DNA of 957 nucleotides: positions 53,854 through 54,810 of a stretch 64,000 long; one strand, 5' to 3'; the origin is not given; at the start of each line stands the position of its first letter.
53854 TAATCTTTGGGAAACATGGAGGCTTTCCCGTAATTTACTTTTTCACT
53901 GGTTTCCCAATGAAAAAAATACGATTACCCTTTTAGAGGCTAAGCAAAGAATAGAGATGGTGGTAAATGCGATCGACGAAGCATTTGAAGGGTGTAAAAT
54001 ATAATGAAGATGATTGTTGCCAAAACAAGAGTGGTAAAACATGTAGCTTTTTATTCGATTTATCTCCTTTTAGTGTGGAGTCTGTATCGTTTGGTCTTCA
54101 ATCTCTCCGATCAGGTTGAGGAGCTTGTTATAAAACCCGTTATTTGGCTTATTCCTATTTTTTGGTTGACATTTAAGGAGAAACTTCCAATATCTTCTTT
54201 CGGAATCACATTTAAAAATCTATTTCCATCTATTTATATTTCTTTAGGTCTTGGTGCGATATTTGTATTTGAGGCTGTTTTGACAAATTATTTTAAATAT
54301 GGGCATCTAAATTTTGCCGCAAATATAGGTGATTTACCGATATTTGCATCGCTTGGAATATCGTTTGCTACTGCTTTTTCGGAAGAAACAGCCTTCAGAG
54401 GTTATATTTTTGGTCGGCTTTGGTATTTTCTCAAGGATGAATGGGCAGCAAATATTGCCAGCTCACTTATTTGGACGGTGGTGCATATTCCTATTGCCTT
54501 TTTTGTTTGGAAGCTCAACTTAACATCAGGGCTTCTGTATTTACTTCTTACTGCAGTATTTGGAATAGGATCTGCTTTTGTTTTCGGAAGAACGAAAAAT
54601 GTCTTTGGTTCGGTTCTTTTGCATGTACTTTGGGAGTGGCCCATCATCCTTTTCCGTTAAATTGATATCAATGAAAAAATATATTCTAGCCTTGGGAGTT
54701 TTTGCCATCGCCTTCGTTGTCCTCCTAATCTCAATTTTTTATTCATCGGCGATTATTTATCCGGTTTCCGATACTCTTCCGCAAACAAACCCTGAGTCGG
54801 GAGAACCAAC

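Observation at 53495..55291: HEPN-like (Rx4H) gene translationally coupled to a CPBP intramembrane protease, followed by a secreted DUF5667-like protein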

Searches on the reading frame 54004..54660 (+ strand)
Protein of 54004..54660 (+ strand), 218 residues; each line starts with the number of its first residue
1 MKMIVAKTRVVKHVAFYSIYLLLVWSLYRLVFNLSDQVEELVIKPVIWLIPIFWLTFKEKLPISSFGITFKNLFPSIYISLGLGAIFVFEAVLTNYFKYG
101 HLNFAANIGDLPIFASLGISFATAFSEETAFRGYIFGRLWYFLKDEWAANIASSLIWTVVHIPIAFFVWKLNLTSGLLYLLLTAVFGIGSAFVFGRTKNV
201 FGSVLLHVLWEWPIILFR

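Call 3: search_protein_families(library=pfam, proteins=[window:54004-54660:+], max_evalue=1)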
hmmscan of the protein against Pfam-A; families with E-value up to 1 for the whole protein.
window:54004-54660:+ (218 aa): 1 family
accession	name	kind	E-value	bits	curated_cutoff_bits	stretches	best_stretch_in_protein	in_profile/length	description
PF02517.21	Rce1-like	-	9.9e-15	55.1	22.4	1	112-212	4-92/93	Type II CAAX prenyl endopeptidase Rce1-like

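Call 4: search_protein_families(library=ncbifam, proteins=[window:54004-54660:+], max_evalue=1)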
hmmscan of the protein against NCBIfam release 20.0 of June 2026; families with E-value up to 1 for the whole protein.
window:54004-54660:+ (218 aa): 4 families
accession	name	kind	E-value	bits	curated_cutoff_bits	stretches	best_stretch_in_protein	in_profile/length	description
NF041647.1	ABC_perm_CPBP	equivalog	0.00013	20.8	435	1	21-210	434-626/636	ABC transporter permease subunit/CPBP intramembrane protease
NF046050.1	CPBP_fam_MroQ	equivalog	0.005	16.3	270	1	110-208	125-214/243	intramembrane glutamic endopeptidase MroQ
NF040914.1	Mrt_core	domain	0.0069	16.4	100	1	122-208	10-95/108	myxosortase family intramembrane protease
NF040674.1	CPBP_fam_MrtP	equivalog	0.15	11.5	250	1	124-163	257-305/354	myxosortase MrtP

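Call 6: search_protein_families(library=padloc, proteins=[window:54004-54660:+], max_evalue=1)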
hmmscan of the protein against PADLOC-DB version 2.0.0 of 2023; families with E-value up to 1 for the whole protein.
window:54004-54660:+ (218 aa): 0 families

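Call 7: search_protein_families(library=phrogs, proteins=[window:54004-54660:+], max_evalue=1)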
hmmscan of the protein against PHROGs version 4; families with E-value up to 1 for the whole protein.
window:54004-54660:+ (218 aa): 0 families
